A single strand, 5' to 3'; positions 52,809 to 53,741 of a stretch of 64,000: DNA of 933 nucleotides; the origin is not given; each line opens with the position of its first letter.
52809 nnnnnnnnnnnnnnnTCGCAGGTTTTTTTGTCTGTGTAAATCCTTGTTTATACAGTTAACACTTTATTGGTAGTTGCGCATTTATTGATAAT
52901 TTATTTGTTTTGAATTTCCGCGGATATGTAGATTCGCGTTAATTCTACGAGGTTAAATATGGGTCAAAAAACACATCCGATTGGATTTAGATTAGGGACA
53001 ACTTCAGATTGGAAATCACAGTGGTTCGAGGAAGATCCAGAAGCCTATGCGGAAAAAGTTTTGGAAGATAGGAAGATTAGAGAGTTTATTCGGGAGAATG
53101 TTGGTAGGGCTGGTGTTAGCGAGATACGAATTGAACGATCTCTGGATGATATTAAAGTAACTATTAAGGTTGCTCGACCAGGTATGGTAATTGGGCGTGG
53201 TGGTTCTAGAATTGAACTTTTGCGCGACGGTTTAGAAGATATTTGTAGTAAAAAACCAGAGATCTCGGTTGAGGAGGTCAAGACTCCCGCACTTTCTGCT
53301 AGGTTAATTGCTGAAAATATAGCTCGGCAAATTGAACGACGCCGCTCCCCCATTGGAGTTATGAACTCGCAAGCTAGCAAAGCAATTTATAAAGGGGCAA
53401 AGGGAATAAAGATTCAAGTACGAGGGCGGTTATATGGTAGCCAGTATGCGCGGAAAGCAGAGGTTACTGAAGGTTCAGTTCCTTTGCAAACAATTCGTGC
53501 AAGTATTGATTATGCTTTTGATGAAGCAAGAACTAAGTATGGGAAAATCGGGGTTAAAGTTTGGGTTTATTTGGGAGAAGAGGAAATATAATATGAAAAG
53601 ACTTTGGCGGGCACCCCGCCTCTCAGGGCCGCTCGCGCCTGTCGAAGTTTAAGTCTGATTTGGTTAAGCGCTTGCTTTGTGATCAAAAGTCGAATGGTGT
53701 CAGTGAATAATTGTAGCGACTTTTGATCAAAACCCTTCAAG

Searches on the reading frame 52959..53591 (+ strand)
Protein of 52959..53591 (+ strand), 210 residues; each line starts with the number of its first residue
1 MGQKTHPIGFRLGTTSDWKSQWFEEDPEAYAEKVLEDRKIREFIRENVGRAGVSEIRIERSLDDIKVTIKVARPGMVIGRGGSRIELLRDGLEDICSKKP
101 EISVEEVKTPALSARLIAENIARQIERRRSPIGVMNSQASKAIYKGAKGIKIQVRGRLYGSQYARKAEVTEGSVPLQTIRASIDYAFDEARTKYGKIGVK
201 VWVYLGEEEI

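Call 18: find_encoding_contigs(protein=window:52959-53591:+, flank=10000, max_places=10)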
Protein window:52959-53591:+ (210 aa): 1 contig read that carries it; 1 place shown.
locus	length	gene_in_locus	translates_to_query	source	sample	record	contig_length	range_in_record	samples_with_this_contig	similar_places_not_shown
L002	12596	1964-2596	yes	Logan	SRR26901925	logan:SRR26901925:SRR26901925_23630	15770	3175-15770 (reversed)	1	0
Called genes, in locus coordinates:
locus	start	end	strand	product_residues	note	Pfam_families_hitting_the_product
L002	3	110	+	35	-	?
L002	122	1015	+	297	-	PF00181:Ribosomal_L2_N, PF03947:Ribosomal_L2_C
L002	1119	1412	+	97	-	PF00203:Ribosomal_S19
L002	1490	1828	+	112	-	PF00237:Ribosomal_L22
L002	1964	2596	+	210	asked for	PF07650:KH_2, PF05316:VAR1 (faint), PF00189:Ribosomal_S3_C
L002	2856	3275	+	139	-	PF00252:Ribosomal_L16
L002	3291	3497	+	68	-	PF00831:Ribosomal_L29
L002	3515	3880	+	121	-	PF00238:Ribosomal_L14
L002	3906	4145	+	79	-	PF00366:Ribosomal_S17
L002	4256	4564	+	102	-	PF00467:KOW (weak), PF17136:ribosomal_L24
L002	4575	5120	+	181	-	PF00281:Ribosomal_L5, PF00673:Ribosomal_L5_C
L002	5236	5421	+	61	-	PF00253:Ribosomal_S14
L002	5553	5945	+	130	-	PF00410:Ribosomal_S8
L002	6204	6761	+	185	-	PF00347:Ribosomal_L6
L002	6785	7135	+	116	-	PF00861:Ribosomal_L18p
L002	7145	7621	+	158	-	PF00333:Ribosomal_S5, PF03719:Ribosomal_S5_C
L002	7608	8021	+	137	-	PF00828:Ribosomal_L27A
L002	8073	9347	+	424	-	PF00344:SecY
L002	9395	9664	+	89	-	PF02575:YbaB_DNA_bd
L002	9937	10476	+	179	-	PF00406:ADK, PF01712:dNK (faint), PF02224:Cytidylate_kin (weak), PF13207:AAA_17, PF13238:AAA_18, PF13671:AAA_33, PF02223:Thymidylate_kin (weak)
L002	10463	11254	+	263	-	PF00557:Peptidase_M24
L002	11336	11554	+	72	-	PF01176:eIF-1a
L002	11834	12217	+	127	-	PF00416:Ribosomal_S13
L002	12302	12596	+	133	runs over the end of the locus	PF00411:Ribosomal_S11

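Call 21: find_homologous_proteins(query=window:52959-53591:+, max_evalue=1e-40)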
Query window:52959-53591:+ (210 aa): 7440 proteins with E <= 1e-40 among 8000 candidates; the best 120 are listed.
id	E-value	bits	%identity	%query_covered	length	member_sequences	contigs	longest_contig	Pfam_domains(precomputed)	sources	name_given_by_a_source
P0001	3.7e-122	424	93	100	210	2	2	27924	PF07650.24,PF00189.26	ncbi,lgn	-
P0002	4.4e-114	397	86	100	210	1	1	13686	PF07650.24,PF00189.26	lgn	-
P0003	4.3e-100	352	76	100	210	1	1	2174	PF07650.24,PF00189.26,PF05316.18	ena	-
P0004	8.0e-99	347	75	100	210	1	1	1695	PF07650.24,PF00189.26,PF05316.18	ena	-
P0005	4.5e-98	345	75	100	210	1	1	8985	PF07650.24,PF00189.26,PF05316.18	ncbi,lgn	-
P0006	1.3e-87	311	68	100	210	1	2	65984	PF07650.24,PF00189.26,PF05316.18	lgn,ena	-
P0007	3.0e-87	310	71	99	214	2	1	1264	PF07650.24,PF00189.26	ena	-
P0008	1.1e-85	305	67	100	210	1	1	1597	PF07650.24,PF00189.26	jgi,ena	-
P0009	2.4e-85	303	68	99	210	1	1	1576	PF07650.24,PF00189.26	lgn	-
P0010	3.6e-85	303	66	100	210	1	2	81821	PF07650.24,PF00189.26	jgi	-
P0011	4.9e-85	302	68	100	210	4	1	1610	PF07650.24,PF00189.26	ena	-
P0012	3.6e-84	300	68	100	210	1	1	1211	PF07650.24,PF00189.26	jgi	jgi:small subunit ribosomal protein S3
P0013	3.8e-84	300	65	100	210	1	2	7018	PF07650.24,PF00189.26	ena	-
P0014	4.3e-83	296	67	99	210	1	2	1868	PF07650.24,PF00189.26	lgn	-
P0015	3.9e-82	293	63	100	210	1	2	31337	PF07650.24,PF00189.26,PF05316.18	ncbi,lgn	ncbi:MAG: 30S ribosomal protein S3 [Patescibacteria group bacterium]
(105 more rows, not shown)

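Call 23: find_encoding_contigs(protein=P0001, flank=10000, max_places=3)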
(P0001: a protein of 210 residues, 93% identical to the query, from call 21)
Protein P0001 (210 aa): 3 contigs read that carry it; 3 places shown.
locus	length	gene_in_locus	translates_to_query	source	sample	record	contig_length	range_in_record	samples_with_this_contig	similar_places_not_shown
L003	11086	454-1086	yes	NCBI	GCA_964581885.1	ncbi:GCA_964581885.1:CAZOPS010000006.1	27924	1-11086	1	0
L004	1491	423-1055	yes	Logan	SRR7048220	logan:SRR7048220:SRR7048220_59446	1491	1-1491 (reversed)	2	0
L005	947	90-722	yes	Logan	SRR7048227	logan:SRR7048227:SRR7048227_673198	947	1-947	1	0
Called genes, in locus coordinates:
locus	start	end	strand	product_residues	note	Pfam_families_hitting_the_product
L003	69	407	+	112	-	PF00237:Ribosomal_L22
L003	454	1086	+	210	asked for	PF07650:KH_2, PF00189:Ribosomal_S3_C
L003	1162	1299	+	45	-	-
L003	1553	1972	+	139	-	PF00252:Ribosomal_L16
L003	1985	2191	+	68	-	PF00831:Ribosomal_L29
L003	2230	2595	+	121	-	PF00238:Ribosomal_L14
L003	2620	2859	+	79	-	PF00366:Ribosomal_S17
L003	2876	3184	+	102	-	PF00467:KOW, PF17136:ribosomal_L24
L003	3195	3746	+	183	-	PF00281:Ribosomal_L5, PF00673:Ribosomal_L5_C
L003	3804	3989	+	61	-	PF00253:Ribosomal_S14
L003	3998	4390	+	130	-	PF00410:Ribosomal_S8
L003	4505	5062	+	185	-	PF00347:Ribosomal_L6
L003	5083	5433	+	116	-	PF00861:Ribosomal_L18p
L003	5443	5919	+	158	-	PF00333:Ribosomal_S5, PF03719:Ribosomal_S5_C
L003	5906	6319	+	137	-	PF00828:Ribosomal_L27A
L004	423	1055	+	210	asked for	PF07650:KH_2, PF00189:Ribosomal_S3_C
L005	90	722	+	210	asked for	PF07650:KH_2, PF00189:Ribosomal_S3_C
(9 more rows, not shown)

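Call 24: find_encoding_contigs(protein=P0002, flank=10000, max_places=3)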
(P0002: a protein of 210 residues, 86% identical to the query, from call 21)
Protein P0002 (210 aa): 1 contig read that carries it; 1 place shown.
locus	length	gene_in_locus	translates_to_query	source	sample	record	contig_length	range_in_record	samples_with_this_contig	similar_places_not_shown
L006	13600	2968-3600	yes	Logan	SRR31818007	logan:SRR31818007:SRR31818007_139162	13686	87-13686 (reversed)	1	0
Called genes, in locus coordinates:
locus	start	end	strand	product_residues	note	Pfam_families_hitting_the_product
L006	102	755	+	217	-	PF00573:Ribosomal_L4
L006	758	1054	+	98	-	PF00276:Ribosomal_L23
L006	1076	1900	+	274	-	PF00181:Ribosomal_L2_N, PF03947:Ribosomal_L2_C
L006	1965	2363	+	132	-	PF00203:Ribosomal_S19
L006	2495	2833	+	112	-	PF00237:Ribosomal_L22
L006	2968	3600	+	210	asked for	PF07650:KH_2, PF00189:Ribosomal_S3_C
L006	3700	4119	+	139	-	PF00252:Ribosomal_L16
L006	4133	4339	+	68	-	PF00831:Ribosomal_L29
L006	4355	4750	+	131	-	PF00238:Ribosomal_L14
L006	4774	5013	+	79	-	PF00366:Ribosomal_S17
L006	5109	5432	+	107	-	PF00467:KOW, PF17136:ribosomal_L24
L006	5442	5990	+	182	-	PF00281:Ribosomal_L5, PF00673:Ribosomal_L5_C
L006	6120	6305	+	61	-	PF00253:Ribosomal_S14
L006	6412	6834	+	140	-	PF00410:Ribosomal_S8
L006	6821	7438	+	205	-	PF00347:Ribosomal_L6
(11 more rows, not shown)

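Call 25: find_encoding_contigs(protein=P0005, flank=10000, max_places=3)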
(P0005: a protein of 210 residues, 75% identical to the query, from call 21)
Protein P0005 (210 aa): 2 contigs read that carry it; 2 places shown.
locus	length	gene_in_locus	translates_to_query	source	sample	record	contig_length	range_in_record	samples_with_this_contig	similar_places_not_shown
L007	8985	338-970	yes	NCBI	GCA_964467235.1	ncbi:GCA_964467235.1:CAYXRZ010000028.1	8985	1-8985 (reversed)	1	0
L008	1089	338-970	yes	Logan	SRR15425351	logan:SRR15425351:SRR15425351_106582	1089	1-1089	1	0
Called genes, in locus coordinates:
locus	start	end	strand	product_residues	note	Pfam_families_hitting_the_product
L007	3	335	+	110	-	?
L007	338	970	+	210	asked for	PF07650:KH_2, PF05316:VAR1 (weak), PF00189:Ribosomal_S3_C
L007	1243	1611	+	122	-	PF00252:Ribosomal_L16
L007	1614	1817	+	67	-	PF00831:Ribosomal_L29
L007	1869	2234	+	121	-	PF00238:Ribosomal_L14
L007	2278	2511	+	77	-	PF00366:Ribosomal_S17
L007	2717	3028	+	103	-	PF00467:KOW, PF17136:ribosomal_L24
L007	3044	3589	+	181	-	PF00281:Ribosomal_L5, PF00673:Ribosomal_L5_C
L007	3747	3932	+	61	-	PF00253:Ribosomal_S14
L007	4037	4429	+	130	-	PF00410:Ribosomal_S8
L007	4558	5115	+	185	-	PF00347:Ribosomal_L6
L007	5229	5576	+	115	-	PF00861:Ribosomal_L18p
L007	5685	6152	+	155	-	PF00333:Ribosomal_S5, PF03719:Ribosomal_S5_C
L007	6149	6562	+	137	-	PF00828:Ribosomal_L27A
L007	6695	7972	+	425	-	PF00344:SecY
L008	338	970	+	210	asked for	PF07650:KH_2, PF05316:VAR1 (weak), PF00189:Ribosomal_S3_C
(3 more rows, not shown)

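Call 26: find_encoding_contigs(protein=P0006, flank=10000, max_places=3)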
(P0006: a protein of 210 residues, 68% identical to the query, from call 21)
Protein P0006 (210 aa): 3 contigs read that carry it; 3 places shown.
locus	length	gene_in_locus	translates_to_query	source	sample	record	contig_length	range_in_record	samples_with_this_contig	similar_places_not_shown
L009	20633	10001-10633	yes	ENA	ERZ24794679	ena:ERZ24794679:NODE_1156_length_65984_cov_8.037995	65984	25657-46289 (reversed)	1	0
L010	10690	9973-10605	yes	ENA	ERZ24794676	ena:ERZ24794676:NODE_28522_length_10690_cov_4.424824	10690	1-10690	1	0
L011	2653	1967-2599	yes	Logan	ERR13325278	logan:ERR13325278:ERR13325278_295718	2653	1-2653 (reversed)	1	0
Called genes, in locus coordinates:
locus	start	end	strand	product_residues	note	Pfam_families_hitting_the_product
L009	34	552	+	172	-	PF00177:Ribosomal_S7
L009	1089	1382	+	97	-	-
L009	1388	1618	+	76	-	PF07927:HicA_toxin (weak)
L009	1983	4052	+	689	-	PF00009:GTP_EFTU, PF03144:GTP_EFTU_D2, PF22042:EF-G_D2, PF14492:EFG_III, PF03764:EFG_IV, PF00679:EFG_C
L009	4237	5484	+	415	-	PF00009:GTP_EFTU, PF01926:MMR_HSR1 (faint), PF03144:GTP_EFTU_D2, PF03143:GTP_EFTU_D3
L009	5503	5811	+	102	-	PF00338:Ribosomal_S10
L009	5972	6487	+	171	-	PF00297:Ribosomal_L3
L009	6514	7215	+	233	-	PF00573:Ribosomal_L4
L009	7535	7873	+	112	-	PF00276:Ribosomal_L23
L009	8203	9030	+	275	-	PF00181:Ribosomal_L2_N, PF03947:Ribosomal_L2_C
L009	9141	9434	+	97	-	PF00203:Ribosomal_S19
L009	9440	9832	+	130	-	PF00237:Ribosomal_L22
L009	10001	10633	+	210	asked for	PF07650:KH_2, PF05316:VAR1 (weak), PF00189:Ribosomal_S3_C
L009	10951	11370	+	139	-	PF00252:Ribosomal_L16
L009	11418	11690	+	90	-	PF00831:Ribosomal_L29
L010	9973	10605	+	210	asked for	PF07650:KH_2, PF05316:VAR1 (weak), PF00189:Ribosomal_S3_C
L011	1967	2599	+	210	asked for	PF07650:KH_2, PF05316:VAR1 (weak), PF00189:Ribosomal_S3_C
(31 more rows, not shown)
